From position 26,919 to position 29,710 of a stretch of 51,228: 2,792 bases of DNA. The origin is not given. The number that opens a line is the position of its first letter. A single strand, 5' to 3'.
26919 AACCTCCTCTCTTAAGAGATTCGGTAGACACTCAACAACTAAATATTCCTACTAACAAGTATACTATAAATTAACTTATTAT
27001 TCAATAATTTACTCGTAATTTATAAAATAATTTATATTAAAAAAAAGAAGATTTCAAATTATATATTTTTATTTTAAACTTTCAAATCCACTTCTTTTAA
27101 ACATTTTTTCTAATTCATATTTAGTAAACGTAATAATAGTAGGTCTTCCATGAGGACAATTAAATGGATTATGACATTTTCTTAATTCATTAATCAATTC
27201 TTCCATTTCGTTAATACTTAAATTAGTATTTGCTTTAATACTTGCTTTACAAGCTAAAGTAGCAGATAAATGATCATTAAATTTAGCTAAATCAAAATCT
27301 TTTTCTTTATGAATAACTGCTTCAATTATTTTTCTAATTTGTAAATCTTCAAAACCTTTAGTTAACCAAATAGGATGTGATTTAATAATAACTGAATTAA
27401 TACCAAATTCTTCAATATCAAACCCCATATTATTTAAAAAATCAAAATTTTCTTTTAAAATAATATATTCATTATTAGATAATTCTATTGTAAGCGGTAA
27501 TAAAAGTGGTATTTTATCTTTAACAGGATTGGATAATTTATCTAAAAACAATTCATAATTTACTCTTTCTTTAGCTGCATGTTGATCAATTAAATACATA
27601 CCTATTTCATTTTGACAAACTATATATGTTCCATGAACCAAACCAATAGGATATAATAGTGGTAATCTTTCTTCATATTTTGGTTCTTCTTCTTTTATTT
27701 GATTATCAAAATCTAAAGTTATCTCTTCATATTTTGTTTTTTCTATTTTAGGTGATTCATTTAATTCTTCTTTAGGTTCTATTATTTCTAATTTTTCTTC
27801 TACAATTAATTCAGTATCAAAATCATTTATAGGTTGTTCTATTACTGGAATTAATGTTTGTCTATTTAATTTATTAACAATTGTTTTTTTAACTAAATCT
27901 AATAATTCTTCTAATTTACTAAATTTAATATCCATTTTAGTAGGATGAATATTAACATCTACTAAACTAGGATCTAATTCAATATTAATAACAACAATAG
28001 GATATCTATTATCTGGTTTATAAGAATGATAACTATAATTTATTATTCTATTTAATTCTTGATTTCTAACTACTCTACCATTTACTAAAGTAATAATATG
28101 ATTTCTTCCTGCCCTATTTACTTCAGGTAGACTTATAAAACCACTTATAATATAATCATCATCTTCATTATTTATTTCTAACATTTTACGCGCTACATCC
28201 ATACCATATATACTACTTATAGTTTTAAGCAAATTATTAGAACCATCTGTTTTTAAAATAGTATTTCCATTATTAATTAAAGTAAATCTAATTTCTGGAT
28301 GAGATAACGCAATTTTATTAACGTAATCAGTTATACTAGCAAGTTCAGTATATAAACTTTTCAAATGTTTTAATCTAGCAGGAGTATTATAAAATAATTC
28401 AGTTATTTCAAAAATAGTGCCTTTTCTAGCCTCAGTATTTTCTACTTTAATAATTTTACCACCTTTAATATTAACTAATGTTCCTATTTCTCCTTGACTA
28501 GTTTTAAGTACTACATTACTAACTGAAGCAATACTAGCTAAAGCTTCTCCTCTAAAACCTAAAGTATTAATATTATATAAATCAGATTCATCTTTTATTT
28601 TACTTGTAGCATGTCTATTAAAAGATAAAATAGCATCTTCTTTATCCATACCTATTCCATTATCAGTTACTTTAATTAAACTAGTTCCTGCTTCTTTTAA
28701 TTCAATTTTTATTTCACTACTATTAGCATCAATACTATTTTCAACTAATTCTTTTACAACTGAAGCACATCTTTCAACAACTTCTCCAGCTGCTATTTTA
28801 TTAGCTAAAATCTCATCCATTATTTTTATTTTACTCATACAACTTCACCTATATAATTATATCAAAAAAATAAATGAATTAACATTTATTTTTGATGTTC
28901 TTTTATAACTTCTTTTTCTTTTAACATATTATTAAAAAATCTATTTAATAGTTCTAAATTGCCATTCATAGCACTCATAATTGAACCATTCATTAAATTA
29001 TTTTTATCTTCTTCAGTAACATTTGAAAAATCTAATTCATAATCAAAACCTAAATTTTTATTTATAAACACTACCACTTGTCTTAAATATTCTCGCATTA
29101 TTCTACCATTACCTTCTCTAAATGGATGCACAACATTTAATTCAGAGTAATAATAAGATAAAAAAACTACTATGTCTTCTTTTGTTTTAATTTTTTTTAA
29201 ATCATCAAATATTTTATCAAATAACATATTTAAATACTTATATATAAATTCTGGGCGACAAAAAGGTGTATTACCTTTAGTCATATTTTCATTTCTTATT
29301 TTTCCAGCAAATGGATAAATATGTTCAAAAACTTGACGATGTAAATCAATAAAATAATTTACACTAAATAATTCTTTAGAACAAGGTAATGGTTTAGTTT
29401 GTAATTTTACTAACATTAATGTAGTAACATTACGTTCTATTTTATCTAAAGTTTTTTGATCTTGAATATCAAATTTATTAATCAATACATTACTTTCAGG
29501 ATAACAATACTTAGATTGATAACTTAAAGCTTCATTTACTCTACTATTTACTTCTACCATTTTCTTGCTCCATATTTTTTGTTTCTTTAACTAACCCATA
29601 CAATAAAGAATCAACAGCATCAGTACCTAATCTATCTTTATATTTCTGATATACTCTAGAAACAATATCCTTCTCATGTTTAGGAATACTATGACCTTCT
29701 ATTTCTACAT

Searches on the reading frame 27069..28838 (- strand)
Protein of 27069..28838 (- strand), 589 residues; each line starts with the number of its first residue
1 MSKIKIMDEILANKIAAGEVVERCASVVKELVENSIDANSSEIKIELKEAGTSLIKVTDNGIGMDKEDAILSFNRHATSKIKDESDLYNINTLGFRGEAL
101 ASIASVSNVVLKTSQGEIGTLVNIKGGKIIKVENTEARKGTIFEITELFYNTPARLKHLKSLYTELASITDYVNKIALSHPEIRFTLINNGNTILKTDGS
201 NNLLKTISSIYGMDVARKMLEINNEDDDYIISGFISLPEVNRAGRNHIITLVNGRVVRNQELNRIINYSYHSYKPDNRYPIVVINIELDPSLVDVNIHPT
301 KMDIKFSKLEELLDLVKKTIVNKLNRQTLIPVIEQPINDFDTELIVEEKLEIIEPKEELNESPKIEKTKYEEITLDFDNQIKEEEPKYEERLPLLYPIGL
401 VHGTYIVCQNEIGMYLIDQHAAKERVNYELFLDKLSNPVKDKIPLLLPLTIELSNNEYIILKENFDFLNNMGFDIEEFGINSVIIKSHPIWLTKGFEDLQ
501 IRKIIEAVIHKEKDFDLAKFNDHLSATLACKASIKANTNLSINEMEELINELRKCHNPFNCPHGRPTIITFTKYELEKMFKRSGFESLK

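Call 15: find_related_loci(query=window:27069-28838:-, collection=genome_contigs, flank=4000)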
Query window:27069-28838:- (589 aa) in genome_contigs; peptide patterns used: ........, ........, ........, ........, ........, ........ (x = any residue, [..] = any of these).
181 stretches matched a pattern; 58 encode a relative of the query (tblastn E <= 1e-3); 57 distinct loci.
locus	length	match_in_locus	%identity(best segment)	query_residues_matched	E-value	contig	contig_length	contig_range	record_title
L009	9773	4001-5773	96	1-589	0e+0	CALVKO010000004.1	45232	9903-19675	MAG: uncultured Bacilli bacterium isolate BRZ_EG__bin97 genome assembly, contig: BRZ_EG__NODE_1049_length_45232_cov_18.7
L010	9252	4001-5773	96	1-589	0e+0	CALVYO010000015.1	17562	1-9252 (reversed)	MAG: uncultured Bacilli bacterium isolate BRZ_DM__bin25 genome assembly, contig: BRZ_DM__NODE_4280_length_17562_cov_6.80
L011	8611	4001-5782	93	1-589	0e+0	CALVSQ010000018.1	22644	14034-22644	MAG: uncultured Bacilli bacterium isolate BRZ_PA__bin23 genome assembly, contig: BRZ_PA__NODE_3223_length_22644_cov_37.8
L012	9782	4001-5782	93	1-589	0e+0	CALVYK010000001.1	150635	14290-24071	MAG: uncultured Bacilli bacterium isolate BRZ_AM__bin79 genome assembly, contig: BRZ_AM__NODE_123_length_150635_cov_23.0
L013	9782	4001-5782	94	1-589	0e+0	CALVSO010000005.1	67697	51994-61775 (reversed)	MAG: uncultured Bacilli bacterium isolate BRZ_CH__bin62 genome assembly, contig: BRZ_CH__NODE_652_length_67697_cov_22.28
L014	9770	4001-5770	92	1-589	0e+0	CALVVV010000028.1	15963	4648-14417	MAG: uncultured Bacilli bacterium isolate BRZ_FP__bin56 genome assembly, contig: BRZ_FP__NODE_3449_length_15963_cov_8.20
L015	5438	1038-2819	92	1-589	0e+0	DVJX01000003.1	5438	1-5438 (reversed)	MAG TPA_asm: Candidatus Faecisoma merdavium isolate 6595 CHK47__C11477_L5438_ERR2241733, whole genome shotgun sequence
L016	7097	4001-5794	83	1-589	0e+0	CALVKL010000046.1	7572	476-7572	MAG: uncultured Bacilli bacterium isolate BRZ_CP__bin28 genome assembly, contig: BRZ_CP__NODE_12029_length_7572_cov_8.63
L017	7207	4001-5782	81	1-589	0e+0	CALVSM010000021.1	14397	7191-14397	MAG: uncultured Bacilli bacterium isolate BRZ_AH__bin14 genome assembly, contig: BRZ_AH__NODE_6851_length_14397_cov_6.89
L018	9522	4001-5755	83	1-589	0e+0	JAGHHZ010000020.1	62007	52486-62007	MAG: Bacilli bacterium isolate MAG.35 k127_809999, whole genome shotgun sequence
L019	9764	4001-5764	81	1-589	0e+0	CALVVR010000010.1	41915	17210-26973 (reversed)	MAG: uncultured Bacilli bacterium isolate BRZ_PE__bin58 genome assembly, contig: BRZ_PE__NODE_1257_length_41915_cov_8.12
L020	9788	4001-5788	79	1-589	0e+0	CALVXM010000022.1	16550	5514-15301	MAG: uncultured Bacilli bacterium isolate BRZ_SN__bin108 genome assembly, contig: BRZ_SN__NODE_4440_length_16550_cov_7.6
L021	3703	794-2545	78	1-589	0e+0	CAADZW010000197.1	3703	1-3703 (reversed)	MAG TPA_asm: Bacilli bacterium, isolate HGM10873, WGS project CAADZW010000000 data, contig: ERS396376_74_k85_153966, who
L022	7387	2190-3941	76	1-589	0e+0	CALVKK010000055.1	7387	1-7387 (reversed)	MAG: uncultured Bacilli bacterium isolate BRZ_NT__bin8 genome assembly, contig: BRZ_NT__NODE_11719_length_7387_cov_4.055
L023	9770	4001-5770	68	1-589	0e+0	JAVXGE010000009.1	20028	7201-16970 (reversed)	MAG: Bacilli bacterium isolate CGS5Y3-bin84 NODE_2415_length_20028_cov_6.918690, whole genome shotgun sequence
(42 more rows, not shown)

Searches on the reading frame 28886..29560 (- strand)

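Call 12: search_protein_families(library=pfam, proteins=[window:28886-29560:-], max_evalue=1)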
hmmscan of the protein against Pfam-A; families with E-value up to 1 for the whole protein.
window:28886-29560:- (224 aa): 2 families
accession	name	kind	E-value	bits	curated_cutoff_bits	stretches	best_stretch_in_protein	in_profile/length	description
PF02661.23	Fic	-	6e-16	59.5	24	1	65-157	2-87/93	Fic/DOC family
PF20986.2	DUF6849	-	0.009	16.5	27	1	113-134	36-57/69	Domain of unknown function (DUF6849)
